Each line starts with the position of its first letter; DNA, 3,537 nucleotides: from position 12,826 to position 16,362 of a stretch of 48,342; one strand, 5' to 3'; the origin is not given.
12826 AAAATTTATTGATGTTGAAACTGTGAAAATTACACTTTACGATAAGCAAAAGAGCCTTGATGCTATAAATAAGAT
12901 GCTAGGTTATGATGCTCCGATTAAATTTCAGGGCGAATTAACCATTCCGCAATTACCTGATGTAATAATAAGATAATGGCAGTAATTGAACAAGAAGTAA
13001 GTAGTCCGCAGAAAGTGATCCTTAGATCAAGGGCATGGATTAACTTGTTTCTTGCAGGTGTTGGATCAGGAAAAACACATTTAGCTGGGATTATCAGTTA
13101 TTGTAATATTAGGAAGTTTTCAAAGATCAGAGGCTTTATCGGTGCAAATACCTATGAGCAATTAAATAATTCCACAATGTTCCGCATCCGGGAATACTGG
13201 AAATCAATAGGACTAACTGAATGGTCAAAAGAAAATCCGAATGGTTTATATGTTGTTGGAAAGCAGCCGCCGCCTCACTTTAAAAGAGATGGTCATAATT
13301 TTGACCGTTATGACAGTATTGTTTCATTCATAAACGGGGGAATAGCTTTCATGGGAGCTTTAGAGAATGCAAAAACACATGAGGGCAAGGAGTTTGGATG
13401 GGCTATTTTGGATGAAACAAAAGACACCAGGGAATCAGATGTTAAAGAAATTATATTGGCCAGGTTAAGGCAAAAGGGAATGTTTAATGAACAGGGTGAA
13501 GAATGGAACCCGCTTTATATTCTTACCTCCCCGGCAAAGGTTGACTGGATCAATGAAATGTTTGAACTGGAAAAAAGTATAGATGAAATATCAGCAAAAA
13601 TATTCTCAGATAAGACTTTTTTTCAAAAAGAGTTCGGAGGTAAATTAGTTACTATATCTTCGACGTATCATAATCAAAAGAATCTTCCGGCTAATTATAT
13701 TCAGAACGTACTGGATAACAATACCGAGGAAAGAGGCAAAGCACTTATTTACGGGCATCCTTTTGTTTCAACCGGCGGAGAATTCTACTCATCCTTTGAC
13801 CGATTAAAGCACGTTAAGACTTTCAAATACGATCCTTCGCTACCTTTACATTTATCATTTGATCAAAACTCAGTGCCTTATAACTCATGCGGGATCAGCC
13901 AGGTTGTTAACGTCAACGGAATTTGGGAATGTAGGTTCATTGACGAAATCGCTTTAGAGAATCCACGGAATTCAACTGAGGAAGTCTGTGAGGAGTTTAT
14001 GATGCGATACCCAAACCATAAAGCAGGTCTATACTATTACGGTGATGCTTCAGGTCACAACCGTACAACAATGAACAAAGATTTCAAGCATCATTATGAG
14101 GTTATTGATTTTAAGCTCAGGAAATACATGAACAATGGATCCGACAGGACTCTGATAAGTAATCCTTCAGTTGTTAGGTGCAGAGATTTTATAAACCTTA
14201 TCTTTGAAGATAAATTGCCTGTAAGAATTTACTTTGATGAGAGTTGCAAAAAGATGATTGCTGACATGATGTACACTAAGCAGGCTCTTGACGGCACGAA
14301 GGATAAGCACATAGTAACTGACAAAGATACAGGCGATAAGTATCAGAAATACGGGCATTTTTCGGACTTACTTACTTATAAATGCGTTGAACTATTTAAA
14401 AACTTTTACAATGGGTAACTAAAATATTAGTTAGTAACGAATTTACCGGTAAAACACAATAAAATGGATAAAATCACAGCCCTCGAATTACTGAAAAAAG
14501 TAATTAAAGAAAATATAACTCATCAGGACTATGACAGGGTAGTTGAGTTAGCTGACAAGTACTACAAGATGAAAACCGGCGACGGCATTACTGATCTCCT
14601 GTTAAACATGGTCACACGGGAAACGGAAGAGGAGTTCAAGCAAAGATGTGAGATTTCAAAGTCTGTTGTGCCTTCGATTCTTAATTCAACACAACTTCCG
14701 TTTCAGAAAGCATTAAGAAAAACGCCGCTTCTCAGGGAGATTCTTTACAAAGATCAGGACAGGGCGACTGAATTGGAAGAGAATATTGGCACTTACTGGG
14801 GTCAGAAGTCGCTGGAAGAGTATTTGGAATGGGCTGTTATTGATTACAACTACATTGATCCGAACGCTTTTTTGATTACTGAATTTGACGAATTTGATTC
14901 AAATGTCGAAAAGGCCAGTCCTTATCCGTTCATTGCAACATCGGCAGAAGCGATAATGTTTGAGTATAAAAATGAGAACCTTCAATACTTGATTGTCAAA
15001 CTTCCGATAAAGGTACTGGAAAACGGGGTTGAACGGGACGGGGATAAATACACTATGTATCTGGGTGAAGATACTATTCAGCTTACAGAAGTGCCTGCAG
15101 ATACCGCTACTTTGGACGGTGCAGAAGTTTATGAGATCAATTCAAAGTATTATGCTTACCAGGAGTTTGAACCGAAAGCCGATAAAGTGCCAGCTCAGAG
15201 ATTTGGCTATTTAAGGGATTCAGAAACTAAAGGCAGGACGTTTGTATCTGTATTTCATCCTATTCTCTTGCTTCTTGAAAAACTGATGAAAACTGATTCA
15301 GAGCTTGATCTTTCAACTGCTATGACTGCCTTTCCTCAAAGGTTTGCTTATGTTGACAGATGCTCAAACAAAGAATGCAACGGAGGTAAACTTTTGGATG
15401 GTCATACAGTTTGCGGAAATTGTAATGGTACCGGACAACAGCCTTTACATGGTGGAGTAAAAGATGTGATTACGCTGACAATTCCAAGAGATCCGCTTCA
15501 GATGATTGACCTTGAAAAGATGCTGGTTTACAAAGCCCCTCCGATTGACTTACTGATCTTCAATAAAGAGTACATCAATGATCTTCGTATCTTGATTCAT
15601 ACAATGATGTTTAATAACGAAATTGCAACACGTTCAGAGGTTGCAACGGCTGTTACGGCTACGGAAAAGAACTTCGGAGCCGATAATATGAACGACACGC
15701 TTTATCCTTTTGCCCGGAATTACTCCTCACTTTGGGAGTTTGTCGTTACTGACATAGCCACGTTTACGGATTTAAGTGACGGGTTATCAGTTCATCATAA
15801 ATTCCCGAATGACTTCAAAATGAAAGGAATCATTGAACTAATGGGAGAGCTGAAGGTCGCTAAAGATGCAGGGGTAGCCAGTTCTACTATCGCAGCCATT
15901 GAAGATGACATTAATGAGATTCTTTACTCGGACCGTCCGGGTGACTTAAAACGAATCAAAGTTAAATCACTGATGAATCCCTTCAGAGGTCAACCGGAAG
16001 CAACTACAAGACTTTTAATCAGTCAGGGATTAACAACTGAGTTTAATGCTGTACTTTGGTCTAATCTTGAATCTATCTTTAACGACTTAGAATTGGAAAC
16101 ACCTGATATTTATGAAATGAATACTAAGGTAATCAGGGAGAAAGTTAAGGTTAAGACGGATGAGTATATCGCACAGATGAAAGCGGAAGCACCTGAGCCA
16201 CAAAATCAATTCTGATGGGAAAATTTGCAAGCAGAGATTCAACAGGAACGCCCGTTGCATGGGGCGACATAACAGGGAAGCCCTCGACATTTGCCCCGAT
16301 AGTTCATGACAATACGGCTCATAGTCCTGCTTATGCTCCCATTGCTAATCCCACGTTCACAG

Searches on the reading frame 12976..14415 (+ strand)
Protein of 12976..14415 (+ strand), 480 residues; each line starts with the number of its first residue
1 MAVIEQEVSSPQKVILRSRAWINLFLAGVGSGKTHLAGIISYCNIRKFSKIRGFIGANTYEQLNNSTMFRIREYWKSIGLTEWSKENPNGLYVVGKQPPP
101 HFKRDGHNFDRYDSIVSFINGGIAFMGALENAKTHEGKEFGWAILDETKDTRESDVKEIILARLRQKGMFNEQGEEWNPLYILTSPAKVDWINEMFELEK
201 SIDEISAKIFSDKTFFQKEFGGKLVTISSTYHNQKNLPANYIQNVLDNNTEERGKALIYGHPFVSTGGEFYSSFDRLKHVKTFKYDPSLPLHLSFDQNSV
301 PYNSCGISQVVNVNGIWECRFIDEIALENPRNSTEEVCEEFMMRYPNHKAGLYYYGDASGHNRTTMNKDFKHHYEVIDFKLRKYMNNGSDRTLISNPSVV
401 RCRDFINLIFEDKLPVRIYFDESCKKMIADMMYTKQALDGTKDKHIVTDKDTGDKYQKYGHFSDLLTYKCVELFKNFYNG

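Call 12: search_protein_families(library=phrogs, proteins=[window:12976-14415:+], max_evalue=0.001)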
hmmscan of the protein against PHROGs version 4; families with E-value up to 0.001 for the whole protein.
window:12976-14415:+ (480 aa): 3 families
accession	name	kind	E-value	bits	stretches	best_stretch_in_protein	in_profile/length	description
phrog_2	-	head and packaging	2.7e-17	63.8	1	11-464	269-580/807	terminase large subunit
phrog_38319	-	unknown function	4.2e-10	40.5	1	213-299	178-261/271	-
phrog_10250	-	head and packaging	1.2e-08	36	1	263-479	18-221/228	terminase large subunit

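Call 45: search_dna_similar(query=window:12976-14415:+, collection=phages, mode=protein, max_rows=25)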
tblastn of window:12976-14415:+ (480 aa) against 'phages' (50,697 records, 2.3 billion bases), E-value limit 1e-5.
Records with a match: 77; places in all: 77; records where one place covers at least 80% of the query: 22.
Best place of each record, by identity: <60% 77.
By first word of the organism name: Escherichia 13; Flavobacterium 11; Klebsiella 11; Salinibacter 10; Rhizobium 7; Cyanophage 4; Salmonella 3; Prochlorococcus 3; Caudoviricetes 2; Acinetobacter 2; and 10 more.
By host as written in the record: Escherichia coli 9; - 6; Flavobacterium sp. LMO8 5; Salinibacter ruber M31 4; Salinibacter ruber M8 4; Prochlorococcus MED4 4; Rhizobium etli CFN42 2; Acinetobacter baumannii A118 2; and 39 more.
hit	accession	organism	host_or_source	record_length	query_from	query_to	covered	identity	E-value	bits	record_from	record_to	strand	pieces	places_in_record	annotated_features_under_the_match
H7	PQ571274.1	Bacteroides phage BS-TP1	Bacteroides salyersiae BG8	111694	27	476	94%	25.7%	2e-26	119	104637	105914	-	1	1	terminase large subunit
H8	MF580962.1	Salinibacter virus M31CR41-3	Salinibacter ruber M31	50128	26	475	94%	23.8%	2e-11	72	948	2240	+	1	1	terminase large subunit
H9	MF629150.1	Salinibacter phage SRUTV-1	-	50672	26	475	94%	23.8%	2e-11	72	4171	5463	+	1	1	terminase large subunit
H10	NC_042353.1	Salinibacter phage SRUTV-1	-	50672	26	475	94%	23.8%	2e-11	72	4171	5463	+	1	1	terminase large subunit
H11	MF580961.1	Salinibacter phage M31CR41-2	Salinibacter ruber M31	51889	26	475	94%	23.8%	2e-11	72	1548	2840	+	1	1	terminase large subunit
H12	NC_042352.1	Salinibacter phage M31CR41-2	Salinibacter ruber M31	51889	26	475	94%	23.8%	2e-11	72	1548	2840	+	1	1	terminase large subunit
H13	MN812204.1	Flavobacterium phage vB_FspM_lotta8-2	Flavobacterium sp. LMO8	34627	116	480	76%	28.7%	6e-29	127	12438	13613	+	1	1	terminase large subunit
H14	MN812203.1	Flavobacterium phage vB_FspM_lotta8-1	Flavobacterium sp. LMO8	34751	116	480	76%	28.7%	6e-29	127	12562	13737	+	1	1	terminase large subunit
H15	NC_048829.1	Flavobacterium phage vB_FspM_lotta8-1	Flavobacterium sp. LMO8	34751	116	480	76%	28.7%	6e-29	127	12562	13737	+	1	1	terminase large subunit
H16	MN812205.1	Flavobacterium phage vB_FspM_pippi8-1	Flavobacterium sp. LMO8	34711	116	480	76%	28.5%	9e-29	126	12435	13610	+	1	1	terminase large subunit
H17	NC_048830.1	Flavobacterium phage vB_FspM_pippi8-1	Flavobacterium sp. LMO8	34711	116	480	76%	28.5%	9e-29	126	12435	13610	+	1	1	terminase large subunit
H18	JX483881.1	Rhizobium phage RHEph10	Rhizobium etli CFN42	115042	12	468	95%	22.7%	4e-11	72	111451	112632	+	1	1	putative terminase protein large subunit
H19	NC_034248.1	Rhizobium phage RHEph10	Rhizobium etli CFN42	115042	12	468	95%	22.7%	4e-11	72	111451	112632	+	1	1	terminase large subunit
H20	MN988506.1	Rhizobium phage RHph_N1_15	Rhizobium phaseoli N1_15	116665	12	468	95%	22.6%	4e-11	72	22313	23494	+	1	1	terminase large subunit protein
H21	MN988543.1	Rhizobium phage RHph_N2_6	Rhizobium phaseoli N2_6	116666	12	468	95%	22.6%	4e-11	72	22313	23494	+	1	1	terminase large subunit protein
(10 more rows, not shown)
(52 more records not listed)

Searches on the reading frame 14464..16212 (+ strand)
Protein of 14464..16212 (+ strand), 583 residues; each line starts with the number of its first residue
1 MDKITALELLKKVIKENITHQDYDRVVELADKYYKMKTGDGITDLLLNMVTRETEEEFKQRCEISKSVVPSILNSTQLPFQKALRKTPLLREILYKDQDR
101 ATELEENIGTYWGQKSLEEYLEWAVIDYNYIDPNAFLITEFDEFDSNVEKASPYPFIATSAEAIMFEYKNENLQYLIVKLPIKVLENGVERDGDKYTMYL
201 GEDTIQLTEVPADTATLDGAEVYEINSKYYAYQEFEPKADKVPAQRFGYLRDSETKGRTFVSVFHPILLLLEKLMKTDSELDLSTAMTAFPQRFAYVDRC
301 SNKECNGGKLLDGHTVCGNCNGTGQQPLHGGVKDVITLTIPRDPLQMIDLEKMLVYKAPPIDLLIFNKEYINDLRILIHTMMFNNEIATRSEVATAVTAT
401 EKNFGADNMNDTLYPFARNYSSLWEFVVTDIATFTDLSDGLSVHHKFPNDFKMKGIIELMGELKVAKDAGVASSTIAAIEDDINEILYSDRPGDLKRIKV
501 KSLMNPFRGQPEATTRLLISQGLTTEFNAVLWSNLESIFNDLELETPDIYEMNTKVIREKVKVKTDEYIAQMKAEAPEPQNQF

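Call 12: search_protein_families(library=phrogs, proteins=[window:14464-16212:+], max_evalue=0.001)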
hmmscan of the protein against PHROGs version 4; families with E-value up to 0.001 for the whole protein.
window:14464-16212:+ (583 aa): 1 family
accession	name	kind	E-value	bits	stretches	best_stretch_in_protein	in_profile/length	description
phrog_7376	-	head and packaging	2.1e-12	47.4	1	103-510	107-501/576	portal protein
